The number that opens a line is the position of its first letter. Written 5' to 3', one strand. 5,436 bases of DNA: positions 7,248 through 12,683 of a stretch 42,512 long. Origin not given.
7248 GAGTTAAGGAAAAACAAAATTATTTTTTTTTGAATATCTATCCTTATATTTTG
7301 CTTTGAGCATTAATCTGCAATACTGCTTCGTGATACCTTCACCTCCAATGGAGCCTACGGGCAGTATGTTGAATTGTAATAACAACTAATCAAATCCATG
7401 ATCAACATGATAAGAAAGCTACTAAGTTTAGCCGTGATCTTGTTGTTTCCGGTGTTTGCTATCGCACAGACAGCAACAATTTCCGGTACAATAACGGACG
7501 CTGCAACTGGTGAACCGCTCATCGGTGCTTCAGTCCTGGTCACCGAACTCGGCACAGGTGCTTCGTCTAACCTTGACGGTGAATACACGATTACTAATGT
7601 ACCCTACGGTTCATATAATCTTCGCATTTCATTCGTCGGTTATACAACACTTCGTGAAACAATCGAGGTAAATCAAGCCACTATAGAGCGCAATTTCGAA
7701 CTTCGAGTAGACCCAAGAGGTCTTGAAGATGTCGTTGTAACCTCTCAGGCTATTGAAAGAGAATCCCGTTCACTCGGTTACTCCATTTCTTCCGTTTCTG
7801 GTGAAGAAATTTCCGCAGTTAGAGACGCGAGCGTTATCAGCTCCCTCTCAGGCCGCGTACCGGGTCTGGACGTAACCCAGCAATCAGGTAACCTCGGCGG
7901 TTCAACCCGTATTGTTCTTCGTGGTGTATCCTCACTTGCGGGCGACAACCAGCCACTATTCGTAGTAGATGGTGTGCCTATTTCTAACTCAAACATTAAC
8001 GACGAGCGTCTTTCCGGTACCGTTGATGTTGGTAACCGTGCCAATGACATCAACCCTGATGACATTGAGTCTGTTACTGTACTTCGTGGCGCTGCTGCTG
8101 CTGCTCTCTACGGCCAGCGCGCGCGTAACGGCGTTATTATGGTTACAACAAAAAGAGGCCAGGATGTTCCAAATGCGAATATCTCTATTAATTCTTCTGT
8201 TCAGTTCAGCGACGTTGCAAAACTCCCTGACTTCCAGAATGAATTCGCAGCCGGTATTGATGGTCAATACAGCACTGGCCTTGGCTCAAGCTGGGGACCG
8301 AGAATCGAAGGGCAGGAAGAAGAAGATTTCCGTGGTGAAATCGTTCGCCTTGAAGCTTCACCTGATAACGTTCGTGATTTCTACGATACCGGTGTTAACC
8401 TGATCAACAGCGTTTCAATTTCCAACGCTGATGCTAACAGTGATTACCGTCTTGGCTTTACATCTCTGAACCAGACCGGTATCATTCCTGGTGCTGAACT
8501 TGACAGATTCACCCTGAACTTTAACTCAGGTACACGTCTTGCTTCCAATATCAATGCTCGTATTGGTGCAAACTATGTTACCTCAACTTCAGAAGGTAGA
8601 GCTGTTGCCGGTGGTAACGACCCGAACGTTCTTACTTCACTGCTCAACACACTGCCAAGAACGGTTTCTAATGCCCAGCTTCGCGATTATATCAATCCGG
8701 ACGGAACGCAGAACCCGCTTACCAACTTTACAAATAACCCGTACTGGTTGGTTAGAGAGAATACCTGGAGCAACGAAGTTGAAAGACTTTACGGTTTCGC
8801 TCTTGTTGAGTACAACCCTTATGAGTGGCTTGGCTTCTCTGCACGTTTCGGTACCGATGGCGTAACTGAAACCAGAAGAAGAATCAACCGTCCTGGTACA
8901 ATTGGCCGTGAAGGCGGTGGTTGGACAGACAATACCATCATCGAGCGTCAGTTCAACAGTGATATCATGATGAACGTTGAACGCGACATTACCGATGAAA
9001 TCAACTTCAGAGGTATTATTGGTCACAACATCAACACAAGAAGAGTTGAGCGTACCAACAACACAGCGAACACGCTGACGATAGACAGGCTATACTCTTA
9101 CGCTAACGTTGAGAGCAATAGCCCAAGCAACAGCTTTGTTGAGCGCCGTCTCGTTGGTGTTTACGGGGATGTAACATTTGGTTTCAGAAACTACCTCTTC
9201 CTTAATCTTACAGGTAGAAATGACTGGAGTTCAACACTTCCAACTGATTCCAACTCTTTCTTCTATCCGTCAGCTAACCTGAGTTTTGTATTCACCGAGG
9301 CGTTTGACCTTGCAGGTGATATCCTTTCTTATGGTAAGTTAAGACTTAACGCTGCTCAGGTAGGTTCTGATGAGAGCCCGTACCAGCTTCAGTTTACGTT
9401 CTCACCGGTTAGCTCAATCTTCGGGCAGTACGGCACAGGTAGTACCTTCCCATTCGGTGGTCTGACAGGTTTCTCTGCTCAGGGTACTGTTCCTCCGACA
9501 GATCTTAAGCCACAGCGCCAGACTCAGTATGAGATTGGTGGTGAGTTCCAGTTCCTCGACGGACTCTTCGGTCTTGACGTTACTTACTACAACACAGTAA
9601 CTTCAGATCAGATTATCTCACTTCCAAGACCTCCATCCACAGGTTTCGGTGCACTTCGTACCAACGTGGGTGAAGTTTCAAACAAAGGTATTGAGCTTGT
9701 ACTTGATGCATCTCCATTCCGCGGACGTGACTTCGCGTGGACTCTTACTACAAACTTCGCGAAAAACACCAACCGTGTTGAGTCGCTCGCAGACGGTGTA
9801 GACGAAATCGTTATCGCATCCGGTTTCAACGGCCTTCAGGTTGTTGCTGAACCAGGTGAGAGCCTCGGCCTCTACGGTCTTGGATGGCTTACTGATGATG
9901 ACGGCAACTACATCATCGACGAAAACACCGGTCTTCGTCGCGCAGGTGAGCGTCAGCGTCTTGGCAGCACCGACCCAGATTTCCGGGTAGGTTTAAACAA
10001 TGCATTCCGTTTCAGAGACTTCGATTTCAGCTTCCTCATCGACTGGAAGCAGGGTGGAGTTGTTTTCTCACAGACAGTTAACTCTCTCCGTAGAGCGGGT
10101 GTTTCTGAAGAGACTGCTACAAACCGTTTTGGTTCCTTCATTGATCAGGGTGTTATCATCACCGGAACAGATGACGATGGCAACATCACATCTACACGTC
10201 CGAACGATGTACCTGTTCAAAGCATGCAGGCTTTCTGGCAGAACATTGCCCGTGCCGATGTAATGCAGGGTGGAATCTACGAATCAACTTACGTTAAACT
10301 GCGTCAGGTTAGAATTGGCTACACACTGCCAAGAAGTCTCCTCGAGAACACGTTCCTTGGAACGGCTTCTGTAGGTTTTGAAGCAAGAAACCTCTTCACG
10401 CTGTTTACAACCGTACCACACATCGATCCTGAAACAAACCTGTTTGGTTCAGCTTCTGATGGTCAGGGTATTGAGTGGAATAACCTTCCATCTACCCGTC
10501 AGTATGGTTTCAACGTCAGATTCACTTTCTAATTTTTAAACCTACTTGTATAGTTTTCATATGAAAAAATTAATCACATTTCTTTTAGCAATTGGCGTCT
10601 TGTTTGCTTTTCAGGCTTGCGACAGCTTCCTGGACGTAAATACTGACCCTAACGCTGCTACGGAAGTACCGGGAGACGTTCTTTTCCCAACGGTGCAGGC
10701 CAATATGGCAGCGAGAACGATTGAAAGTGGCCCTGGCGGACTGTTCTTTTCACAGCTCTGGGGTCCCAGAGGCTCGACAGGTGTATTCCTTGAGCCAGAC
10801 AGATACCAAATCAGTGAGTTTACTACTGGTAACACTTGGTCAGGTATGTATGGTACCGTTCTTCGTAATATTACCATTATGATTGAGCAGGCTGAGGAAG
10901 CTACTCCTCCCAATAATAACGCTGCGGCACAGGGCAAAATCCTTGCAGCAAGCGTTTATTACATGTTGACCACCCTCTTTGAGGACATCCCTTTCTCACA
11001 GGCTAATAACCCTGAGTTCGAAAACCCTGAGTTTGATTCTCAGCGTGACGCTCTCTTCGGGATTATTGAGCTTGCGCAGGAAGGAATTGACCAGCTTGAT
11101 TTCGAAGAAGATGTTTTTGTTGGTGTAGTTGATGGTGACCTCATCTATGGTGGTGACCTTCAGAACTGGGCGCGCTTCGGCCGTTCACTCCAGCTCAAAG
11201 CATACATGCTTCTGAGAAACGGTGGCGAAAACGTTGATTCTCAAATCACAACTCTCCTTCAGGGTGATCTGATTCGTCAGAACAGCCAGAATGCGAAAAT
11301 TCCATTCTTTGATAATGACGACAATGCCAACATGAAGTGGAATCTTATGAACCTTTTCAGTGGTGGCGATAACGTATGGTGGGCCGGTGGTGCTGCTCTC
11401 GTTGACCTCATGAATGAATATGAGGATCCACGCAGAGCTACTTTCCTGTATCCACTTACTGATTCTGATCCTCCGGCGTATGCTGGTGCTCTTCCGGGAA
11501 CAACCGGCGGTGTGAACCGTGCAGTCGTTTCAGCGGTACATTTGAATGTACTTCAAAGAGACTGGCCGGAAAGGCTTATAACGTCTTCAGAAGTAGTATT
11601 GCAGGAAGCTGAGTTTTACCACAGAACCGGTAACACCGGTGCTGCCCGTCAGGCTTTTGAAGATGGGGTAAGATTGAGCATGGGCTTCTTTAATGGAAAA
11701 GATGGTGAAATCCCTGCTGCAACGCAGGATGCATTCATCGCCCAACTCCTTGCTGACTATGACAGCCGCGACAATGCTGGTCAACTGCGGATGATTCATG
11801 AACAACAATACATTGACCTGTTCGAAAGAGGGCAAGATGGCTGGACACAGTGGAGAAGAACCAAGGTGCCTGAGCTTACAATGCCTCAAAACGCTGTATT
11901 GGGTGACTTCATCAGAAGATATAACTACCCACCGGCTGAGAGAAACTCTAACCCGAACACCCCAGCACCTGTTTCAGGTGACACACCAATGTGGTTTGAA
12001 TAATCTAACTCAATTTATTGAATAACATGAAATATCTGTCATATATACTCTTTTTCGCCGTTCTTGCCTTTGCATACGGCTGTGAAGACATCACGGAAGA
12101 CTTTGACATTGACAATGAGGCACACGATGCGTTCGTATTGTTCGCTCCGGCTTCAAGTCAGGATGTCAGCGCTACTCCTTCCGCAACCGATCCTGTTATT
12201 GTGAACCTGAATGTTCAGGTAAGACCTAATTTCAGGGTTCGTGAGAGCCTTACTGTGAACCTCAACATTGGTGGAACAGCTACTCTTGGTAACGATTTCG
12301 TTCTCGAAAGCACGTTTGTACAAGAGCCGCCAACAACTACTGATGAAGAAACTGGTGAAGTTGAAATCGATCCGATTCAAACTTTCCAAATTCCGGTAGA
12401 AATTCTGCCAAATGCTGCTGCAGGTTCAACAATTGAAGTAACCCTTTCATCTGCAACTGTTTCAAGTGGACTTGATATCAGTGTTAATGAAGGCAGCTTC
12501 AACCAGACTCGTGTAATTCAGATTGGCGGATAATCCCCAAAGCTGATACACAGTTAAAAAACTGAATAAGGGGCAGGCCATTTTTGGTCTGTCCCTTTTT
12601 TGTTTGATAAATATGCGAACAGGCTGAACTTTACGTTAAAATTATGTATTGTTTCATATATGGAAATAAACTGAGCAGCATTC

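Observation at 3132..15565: Three paralogous GWxTD lipoproteins bracket a T9SS metalloprotease, a regulator-less SusC/SusD pair and a Calx-beta lipoprotein: candidate uncharacterised surface protein/peptide-harvesting locus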

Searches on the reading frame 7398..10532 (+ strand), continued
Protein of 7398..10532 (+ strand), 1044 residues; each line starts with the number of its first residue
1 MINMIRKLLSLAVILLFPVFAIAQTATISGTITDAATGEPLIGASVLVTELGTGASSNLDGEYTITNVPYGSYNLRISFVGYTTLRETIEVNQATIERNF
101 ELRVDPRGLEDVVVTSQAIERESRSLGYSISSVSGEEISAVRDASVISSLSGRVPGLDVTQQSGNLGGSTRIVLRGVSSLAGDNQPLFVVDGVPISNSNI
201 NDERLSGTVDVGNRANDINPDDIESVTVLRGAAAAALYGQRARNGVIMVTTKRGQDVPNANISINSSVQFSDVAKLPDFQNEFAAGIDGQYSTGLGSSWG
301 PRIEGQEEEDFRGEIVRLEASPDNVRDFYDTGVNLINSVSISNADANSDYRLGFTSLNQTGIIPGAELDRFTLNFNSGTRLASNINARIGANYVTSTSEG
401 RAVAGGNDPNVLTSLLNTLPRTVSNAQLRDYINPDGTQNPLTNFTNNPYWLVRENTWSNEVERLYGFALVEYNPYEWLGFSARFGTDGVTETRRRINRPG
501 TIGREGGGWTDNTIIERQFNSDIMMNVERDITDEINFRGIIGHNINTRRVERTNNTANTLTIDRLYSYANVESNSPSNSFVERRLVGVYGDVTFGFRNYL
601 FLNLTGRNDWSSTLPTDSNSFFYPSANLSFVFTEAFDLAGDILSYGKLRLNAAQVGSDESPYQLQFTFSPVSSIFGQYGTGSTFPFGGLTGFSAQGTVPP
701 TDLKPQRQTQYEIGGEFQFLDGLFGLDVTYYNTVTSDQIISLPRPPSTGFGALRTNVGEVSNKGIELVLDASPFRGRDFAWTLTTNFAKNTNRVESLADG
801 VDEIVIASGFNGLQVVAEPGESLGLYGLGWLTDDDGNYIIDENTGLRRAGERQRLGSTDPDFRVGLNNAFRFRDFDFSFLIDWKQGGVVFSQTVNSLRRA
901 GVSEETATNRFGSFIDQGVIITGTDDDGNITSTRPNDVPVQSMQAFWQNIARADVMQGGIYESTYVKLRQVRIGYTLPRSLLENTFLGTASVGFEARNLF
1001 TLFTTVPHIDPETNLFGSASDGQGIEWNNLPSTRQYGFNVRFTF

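Call 84: find_related_loci(query=window:7398-10532:+, collection=metagenome_contigs, flank=10000)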
Query window:7398-10532:+ (1044 aa) in metagenome_contigs; peptide patterns used: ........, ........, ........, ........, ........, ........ (x = any residue, [..] = any of these).
176 stretches matched a pattern; 4 encode a relative of the query (tblastn E <= 1e-3); 4 distinct loci.
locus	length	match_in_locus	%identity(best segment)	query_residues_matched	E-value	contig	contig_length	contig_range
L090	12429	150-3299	56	2-1042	0e+0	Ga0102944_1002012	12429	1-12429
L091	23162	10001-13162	25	28-1044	9e-56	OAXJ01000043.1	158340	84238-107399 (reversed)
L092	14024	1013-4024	29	19-1044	2e-103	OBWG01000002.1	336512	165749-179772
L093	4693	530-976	27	873-1044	1e-7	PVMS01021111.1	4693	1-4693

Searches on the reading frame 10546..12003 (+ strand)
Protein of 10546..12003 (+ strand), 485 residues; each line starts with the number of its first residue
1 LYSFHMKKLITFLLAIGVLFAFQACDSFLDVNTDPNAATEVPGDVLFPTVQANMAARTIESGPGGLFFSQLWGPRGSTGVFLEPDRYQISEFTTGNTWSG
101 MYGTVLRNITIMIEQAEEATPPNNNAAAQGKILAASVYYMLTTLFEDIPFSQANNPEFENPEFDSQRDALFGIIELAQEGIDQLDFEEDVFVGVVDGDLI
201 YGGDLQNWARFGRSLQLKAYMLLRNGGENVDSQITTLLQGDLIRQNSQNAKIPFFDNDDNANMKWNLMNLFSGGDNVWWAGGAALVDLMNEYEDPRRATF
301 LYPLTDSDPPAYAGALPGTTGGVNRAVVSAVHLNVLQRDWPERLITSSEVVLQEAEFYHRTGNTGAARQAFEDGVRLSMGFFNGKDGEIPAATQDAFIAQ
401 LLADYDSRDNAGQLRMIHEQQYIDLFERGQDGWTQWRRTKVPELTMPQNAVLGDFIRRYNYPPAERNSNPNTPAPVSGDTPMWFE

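Call 4: search_protein_families(library=pfam, proteins=[window:10546-12003:+], max_evalue=0.01)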
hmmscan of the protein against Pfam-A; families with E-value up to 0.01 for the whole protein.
window:10546-12003:+ (485 aa): 3 families
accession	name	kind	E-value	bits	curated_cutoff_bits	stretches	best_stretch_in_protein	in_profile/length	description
PF12771.13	SusD-like_2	-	3.7e-65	220.8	27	1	36-462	2-415/415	Starch-binding associating with outer membrane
PF12741.13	SusD-like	-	1.7e-29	103.7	27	1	86-471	71-473/495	Susd and RagB outer membrane lipoprotein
PF14322.12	SusD-like_3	-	0.00034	21.3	27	1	85-167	65-144/191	Starch-binding associating with outer membrane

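Call 5: search_protein_families(library=ncbifam, proteins=[window:10546-12003:+], max_evalue=0.01)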
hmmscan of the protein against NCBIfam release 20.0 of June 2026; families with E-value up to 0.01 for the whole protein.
window:10546-12003:+ (485 aa): 0 families

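Call 53: search_solved_structures(query=window:10546-12003:+, max_evalue=0.01)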
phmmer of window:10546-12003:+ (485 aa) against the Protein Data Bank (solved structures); distinct sequences matched with E-value up to 0.01: 24.
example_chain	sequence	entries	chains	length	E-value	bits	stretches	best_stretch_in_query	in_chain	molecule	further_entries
4q69_A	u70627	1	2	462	1.4e-54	188.8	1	30-475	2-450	Putative lipoprotein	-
3ejn_A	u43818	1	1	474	7.7e-19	70.9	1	92-470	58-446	SusD homolog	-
5fq6_A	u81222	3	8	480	1.2e-17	67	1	29-484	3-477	PUTATIVE LIPOPROTEIN | BT_2263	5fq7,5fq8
5fq4_A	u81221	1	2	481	1.3e-17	66.9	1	29-446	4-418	PUTATIVE LIPOPROTEIN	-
5j5u_A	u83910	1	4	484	3.2e-17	65.6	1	88-469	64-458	RagB/SusD domain protein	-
6e60_A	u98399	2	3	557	3.5e-17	65.5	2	30-224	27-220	mixed-linkage glucan utilization locus (MLGUL) SGBP-B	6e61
6dmf_A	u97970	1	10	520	4e-16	62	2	86-225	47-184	mixed-linkage glucan utilization locus (MLGUL) SGBP-B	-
7nox_A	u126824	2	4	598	6.5e-16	61.3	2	86-224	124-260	Surface glycan-binding protein BO2743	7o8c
3sgh_A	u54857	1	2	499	1.2e-13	53.8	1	86-470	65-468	SusD homolog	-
3gzs_A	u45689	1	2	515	2.6e-13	52.7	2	122-224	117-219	Uncharacterized SusD superfamily protein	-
4mru_A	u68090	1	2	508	2.8e-13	52.6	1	126-445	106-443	SusD homolog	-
4puc_A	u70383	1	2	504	4.8e-13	51.8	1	29-446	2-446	SusD homolog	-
3fdh_A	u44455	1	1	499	6.3e-13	51.4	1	90-317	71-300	SusD homolog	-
4ler_A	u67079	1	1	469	2e-12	49.8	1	85-273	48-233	Putative outer membrane protein, probably involved in nutrient binding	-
6dk2_A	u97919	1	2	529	1.4e-11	47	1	91-224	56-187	SusD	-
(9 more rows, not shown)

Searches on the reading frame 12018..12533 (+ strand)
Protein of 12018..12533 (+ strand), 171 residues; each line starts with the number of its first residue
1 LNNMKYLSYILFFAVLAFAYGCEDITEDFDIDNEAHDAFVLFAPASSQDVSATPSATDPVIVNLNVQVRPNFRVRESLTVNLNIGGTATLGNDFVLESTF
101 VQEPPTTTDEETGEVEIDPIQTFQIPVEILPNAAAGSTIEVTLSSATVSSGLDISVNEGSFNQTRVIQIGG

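Call 4: search_protein_families(library=pfam, proteins=[window:12018-12533:+], max_evalue=0.01)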
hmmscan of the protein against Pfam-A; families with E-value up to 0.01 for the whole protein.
window:12018-12533:+ (171 aa): 0 families

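Call 5: search_protein_families(library=ncbifam, proteins=[window:12018-12533:+], max_evalue=0.01)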
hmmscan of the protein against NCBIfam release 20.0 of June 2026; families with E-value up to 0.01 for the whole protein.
window:12018-12533:+ (171 aa): 0 families

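Call 36: search_protein_families(library=pfam, proteins=[window:12018-12533:+], max_evalue=10)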
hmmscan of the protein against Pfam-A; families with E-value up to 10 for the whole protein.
window:12018-12533:+ (171 aa): 0 families

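Call 54: search_solved_structures(query=window:12018-12533:+, max_evalue=10, show_alignments=2)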
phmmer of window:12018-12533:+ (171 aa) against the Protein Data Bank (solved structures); distinct sequences matched with E-value up to 10: 0.
